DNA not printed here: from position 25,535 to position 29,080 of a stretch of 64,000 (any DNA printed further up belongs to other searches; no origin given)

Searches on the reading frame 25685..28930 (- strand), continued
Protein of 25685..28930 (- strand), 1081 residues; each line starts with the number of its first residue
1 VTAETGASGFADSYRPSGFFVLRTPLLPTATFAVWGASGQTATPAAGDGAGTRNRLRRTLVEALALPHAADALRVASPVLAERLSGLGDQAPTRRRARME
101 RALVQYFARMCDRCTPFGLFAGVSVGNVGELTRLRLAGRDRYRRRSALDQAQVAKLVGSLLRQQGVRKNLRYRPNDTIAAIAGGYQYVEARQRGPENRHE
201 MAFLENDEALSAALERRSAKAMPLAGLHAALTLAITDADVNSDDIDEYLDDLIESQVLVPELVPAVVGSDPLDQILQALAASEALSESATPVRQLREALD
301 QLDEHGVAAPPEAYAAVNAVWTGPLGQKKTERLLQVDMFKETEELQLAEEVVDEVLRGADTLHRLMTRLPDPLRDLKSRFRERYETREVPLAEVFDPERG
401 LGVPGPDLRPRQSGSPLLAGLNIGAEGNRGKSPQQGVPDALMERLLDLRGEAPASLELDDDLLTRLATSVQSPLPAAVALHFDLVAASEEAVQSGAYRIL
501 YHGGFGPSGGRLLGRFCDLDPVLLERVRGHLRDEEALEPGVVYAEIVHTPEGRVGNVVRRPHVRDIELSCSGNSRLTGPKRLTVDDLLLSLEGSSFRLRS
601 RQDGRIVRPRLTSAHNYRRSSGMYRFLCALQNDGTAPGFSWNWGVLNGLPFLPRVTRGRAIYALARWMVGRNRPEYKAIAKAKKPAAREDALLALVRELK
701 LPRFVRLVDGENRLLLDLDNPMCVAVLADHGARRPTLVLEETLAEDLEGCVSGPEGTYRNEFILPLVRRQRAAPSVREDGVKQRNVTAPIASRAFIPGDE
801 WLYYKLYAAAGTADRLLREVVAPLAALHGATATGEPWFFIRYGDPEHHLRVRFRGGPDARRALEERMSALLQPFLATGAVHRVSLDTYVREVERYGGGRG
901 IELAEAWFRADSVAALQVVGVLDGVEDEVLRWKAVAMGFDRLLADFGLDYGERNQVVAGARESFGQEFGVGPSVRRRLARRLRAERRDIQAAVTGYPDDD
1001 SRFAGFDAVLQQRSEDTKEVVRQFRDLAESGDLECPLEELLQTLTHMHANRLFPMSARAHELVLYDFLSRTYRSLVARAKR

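Call 46: find_encoding_contigs(protein=P0279, flank=10000, max_places=1)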
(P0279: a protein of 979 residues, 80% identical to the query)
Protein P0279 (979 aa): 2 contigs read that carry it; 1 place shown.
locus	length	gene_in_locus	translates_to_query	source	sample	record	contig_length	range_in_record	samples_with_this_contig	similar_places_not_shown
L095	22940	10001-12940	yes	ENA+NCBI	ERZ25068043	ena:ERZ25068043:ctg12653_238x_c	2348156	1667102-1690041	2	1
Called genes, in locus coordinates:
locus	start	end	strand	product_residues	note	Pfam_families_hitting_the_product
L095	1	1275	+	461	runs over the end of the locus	PF13432:TPR_16 (weak), PF14559:TPR_19 (weak), PF13424:TPR_12 (weak), PF23914:TPR_CcmH_CycH (weak), PF07719:TPR_2 (weak), PF13432:TPR_16 (weak), PF13424:TPR_12 (weak), PF13432:TPR_16 (weak), +8 more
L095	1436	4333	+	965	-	PF13620:CarboxypepD_reg, PF13715:CarbopepD_reg_2, PF17210:SdrD_B (faint), PF25183:OMP_b-brl_4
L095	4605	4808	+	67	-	-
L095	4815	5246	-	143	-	-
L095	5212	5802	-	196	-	-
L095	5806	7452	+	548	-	PF14522:Cytochrome_C7 (faint), PF09699:Paired_CXXCH_1 (faint), PF07719:TPR_2 (faint), PF13428:TPR_14 (faint), PF13431:TPR_17 (faint), PF14559:TPR_19 (faint), PF13432:TPR_16, PF13414:TPR_11 (faint), +2 more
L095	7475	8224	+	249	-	PF13468:Glyoxalase_3 (weak), PF13669:Glyoxalase_4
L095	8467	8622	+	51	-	-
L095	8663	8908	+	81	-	PF02604:PhdYeFM_antitox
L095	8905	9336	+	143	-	PF01850:PIN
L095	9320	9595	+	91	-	PF02604:PhdYeFM_antitox (weak)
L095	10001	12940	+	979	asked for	PF13620:CarboxypepD_reg, PF17210:SdrD_B (weak), PF25183:OMP_b-brl_4 (weak), PF00593:TonB_dep_Rec_b-barrel (weak), PF25183:OMP_b-brl_4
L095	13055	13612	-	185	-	-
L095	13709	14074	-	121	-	-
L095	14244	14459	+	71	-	PF10097:DUF2335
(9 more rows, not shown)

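Call 47: find_encoding_contigs(protein=P0247, flank=10000, max_places=1)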
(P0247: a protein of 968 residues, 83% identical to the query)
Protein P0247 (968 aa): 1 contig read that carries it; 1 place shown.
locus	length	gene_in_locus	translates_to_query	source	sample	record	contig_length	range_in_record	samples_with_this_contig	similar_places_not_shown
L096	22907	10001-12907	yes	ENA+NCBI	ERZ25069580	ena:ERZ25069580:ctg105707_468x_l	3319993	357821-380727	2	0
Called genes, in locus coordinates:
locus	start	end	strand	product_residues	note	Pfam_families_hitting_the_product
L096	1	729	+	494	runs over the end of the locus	PF00883:Peptidase_M17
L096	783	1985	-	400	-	PF13191:AAA_16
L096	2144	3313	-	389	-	PF12725:DUF3810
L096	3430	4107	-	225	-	-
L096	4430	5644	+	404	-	PF01266:DAO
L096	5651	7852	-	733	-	PF26549:Tricorn_N, PF00930:DPPIV_N, PF07676:PD40, PF02129:Peptidase_S15, PF00326:Peptidase_S9, PF01738:DLH (faint)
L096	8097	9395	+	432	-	PF01979:Amidohydro_1, PF07969:Amidohydro_3 (weak)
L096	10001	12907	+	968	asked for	PF13620:CarboxypepD_reg, PF13715:CarbopepD_reg_2 (faint), PF17210:SdrD_B (weak), PF25183:OMP_b-brl_4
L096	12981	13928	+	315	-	PF25601:AAA_lid_14, PF02954:HTH_8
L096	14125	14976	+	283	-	-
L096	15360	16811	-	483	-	PF00282:Pyridoxal_deC, PF00266:Aminotran_5 (weak)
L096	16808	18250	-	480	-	PF00474:SSF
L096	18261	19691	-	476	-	PF00474:SSF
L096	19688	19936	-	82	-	-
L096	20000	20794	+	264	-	PF03372:Exo_endo_phos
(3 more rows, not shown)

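Call 64: search_protein_families(library=pfam, proteins=[L014:2075-4870:+, L014:2276-4993:-, L014:5325-6497:+, L013:8086-8913:+, L013:15608-16795:+, L013:17613-18905:+, L013:5481-6599:+, L013:6873-7655:+, L013:13881-14558:-], max_evalue=0.001)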
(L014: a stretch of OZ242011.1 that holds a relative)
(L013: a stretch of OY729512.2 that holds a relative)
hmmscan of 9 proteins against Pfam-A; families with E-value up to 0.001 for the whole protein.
L014:2075-4870:+ (931 aa): 2 families
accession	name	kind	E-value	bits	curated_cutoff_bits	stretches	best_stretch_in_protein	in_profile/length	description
PF14292.12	SusE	-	2.1e-05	25.1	25.2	0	122-184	9-79/106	SusE outer membrane protein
PF00041.27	fn3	-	3.4e-05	24.4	25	0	130-213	1-82/84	Fibronectin type III domain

L014:2276-4993:- (905 aa): 0 families

L014:5325-6497:+ (390 aa): 5 families
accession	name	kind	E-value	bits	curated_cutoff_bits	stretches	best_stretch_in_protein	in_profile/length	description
PF00665.32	rve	-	5.2e-12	46.4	32.6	1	178-281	7-101/102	Integrase core domain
PF13384.12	HTH_23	-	6.4e-07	29.5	24.6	1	61-91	10-40/50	Homeodomain-like domain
PF13518.12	HTH_28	-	5.4e-06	26.8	25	1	61-91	5-35/52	Helix-turn-helix domain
PF13551.12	HTH_29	-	0.00014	22.3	28.1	1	64-103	7-49/64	Winged helix-turn helix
PF01527.26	HTH_Tnp_1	-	0.00045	20.8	24.1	0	65-101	20-57/75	Transposase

L013:8086-8913:+ (275 aa): 0 families

L013:15608-16795:+ (395 aa): 2 families
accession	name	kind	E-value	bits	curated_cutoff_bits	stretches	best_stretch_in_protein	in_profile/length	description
PF03050.20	DDE_Tnp_IS66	-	6.7e-56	190.2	23.1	1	158-343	102-283/284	Transposase IS66 family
PF13817.11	DDE_Tnp_IS66_C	-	7.9e-19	68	30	1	350-388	1-39/39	IS66 C-terminal element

L013:17613-18905:+ (430 aa): 0 families

L013:5481-6599:+ (372 aa): 4 families
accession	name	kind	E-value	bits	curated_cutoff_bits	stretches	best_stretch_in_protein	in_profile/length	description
PF01609.27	DDE_Tnp_1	-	5.4e-27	95.3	23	1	193-362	5-199/200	Transposase DDE domain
PF05598.16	DUF772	-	9.3e-17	61.3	23.1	1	106-180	1-74/74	Transposase domain (DUF772)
PF13612.12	DDE_Tnp_1_3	-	3.1e-05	24.5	27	1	221-280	35-93/155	Transposase DDE domain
PF13359.12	DDE_Tnp_4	-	0.00014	21.9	24.8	1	219-354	20-150/158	DDE superfamily endonuclease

L013:6873-7655:+ (260 aa): 0 families

L013:13881-14558:- (225 aa): 1 family
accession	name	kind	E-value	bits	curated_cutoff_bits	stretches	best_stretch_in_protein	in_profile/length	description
PF01609.27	DDE_Tnp_1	-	2.4e-15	57.3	23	1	100-177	123-200/200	Transposase DDE domain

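Call 66: find_related_loci(query=A1, collection=metagenome_contigs, flank=10000)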
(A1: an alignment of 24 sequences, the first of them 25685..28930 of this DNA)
Query A1 (1081 aa) in metagenome_contigs; peptide patterns used: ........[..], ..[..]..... (x = any residue, [..] = any of these).
349 stretches matched a pattern; 215 encode a relative of the query (tblastn E <= 1e-3); the best 80 are kept; 80 distinct loci.
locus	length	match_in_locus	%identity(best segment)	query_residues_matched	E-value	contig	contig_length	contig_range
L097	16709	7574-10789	70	7-1081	0e+0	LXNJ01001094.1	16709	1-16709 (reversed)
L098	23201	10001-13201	41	13-1080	0e+0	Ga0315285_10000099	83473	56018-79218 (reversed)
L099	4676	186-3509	39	1-1081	0e+0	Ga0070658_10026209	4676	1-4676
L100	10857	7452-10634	41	16-1079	0e+0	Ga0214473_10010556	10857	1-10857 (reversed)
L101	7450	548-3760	40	8-1080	0e+0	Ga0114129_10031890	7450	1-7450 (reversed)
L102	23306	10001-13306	40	6-1080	0e+0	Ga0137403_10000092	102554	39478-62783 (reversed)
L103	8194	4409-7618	40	14-1080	0e+0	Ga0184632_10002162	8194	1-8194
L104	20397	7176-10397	39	19-1074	0e+0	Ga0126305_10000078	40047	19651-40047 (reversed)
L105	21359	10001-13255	39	14-1081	0e+0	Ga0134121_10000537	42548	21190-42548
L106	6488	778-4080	39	14-1080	0e+0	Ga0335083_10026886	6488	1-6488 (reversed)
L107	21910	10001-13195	40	13-1081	0e+0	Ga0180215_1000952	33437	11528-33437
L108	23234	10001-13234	39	16-1081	0e+0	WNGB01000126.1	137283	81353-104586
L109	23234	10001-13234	39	16-1081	0e+0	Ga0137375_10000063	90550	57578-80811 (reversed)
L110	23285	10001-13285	38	14-1081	0e+0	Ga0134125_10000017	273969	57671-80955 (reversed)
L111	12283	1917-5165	39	11-1081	0e+0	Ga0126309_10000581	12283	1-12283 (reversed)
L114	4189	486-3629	39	14-1081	0e+0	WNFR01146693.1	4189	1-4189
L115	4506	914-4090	38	16-1081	0e+0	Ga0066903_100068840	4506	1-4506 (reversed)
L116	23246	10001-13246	39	11-1081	0e+0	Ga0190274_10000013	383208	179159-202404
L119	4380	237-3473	37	1-1081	0e+0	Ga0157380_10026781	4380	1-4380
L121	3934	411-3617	39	13-1081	0e+0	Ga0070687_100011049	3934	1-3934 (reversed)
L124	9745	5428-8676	38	16-1081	0e+0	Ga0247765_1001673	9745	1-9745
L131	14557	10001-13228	38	13-1081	0e+0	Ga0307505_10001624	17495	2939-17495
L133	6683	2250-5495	39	16-1081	0e+0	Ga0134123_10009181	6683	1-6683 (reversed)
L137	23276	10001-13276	38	16-1081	1e-180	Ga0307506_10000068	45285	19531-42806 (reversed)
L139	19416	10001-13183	37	14-1081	7e-180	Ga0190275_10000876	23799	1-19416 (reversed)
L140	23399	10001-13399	38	14-1081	1e-178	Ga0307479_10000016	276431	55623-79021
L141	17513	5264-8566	38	9-1081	2e-178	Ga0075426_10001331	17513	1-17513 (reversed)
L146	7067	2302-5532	38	16-1081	5e-177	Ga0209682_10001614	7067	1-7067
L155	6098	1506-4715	40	13-1081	2e-173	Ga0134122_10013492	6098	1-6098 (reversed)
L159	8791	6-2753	39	170-1081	3e-166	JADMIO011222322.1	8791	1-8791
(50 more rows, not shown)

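Call 76: find_encoding_contigs(protein=P0172, flank=10000, max_places=1)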
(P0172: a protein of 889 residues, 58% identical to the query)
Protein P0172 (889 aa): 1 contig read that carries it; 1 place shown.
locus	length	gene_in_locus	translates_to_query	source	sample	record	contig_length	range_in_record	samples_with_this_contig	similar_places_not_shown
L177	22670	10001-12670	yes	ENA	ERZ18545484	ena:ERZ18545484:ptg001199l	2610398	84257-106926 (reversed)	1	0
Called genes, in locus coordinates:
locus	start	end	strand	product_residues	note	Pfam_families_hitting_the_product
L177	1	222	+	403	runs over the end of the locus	PF01266:DAO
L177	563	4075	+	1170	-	PF13620:CarboxypepD_reg, PF13715:CarbopepD_reg_2 (weak), PF17210:SdrD_B (weak), PF25183:OMP_b-brl_4, PF00593:TonB_dep_Rec_b-barrel (weak)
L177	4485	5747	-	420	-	PF00872:Transposase_mut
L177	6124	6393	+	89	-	-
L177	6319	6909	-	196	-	-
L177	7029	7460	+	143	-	PF13358:DDE_3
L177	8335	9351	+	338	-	PF05147:LANC_like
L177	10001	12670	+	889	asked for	PF04738:Lant_dehydr_N, PF14028:Lant_dehydr_C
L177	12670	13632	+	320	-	-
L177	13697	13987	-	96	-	-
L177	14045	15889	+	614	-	PF00664:ABC_membrane, PF00005:ABC_tran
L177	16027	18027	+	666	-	-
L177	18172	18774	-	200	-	PF00665:rve, PF13683:rve_3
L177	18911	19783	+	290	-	PF00872:Transposase_mut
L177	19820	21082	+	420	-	PF00872:Transposase_mut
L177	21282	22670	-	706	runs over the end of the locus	PF22113:Mtrc-MtrF_II-IV_dom (faint), PF09699:Paired_CXXCH_1 (faint), PF14522:Cytochrome_C7 (faint), PF14537:Cytochrom_c3_2 (faint), PF00515:TPR_1 (faint), PF23914:TPR_CcmH_CycH (faint), PF13432:TPR_16, PF14559:TPR_19 (weak), +7 more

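Call 77: find_encoding_contigs(protein=P0165, flank=10000, max_places=1)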
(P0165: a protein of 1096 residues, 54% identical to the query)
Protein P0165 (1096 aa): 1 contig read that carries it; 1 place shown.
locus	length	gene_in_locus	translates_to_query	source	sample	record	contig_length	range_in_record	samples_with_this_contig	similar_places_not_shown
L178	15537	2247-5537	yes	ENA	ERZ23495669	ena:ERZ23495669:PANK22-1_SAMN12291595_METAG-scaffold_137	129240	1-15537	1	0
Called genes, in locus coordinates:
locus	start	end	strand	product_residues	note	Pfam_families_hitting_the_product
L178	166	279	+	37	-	-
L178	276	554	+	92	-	-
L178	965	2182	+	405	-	PF05147:LANC_like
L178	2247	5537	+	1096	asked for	PF04738:Lant_dehydr_N, PF14028:Lant_dehydr_C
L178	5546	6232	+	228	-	PF01695:IstB_IS21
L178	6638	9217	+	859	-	PF00041:fn3 (faint)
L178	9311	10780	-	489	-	PF00144:Beta-lactamase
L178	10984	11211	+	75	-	-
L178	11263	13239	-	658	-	PF00155:Aminotran_1_2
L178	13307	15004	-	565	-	PF02384:N6_Mtase, PF07669:Eco57I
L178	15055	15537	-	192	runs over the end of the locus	-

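Call 78: find_encoding_contigs(protein=P0135, flank=10000, max_places=1)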
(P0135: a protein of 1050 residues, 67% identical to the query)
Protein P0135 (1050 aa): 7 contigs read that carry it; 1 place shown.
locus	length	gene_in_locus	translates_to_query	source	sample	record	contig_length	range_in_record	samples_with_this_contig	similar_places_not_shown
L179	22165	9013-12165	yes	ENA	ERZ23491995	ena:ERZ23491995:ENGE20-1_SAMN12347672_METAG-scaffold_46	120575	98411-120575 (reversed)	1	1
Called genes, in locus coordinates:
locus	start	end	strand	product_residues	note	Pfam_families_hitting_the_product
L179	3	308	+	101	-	?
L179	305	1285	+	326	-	PF00437:T2SSE, PF27713:UCP018868, PF01580:FtsK_SpoIIIE (faint), PF13555:AAA_29 (weak)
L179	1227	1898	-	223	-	PF01987:AIM24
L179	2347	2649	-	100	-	-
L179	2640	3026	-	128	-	-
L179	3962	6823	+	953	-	PF13620:CarboxypepD_reg, PF13715:CarbopepD_reg_2 (faint), PF25183:OMP_b-brl_4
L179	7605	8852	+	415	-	PF05147:LANC_like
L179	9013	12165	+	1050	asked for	PF04738:Lant_dehydr_N, PF14028:Lant_dehydr_C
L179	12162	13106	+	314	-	-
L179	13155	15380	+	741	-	PF03412:Peptidase_C39, PF00664:ABC_membrane, PF00005:ABC_tran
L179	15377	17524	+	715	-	PF25919:BSH_CusB (faint)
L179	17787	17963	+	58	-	-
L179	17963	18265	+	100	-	-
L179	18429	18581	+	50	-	-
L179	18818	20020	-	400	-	PF13356:Arm-DNA-bind_3, PF22022:Phage_int_M, PF00589:Phage_integrase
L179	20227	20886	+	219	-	PF13620:CarboxypepD_reg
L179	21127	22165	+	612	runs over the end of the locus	PF00593:TonB_dep_Rec_b-barrel (weak), PF25183:OMP_b-brl_4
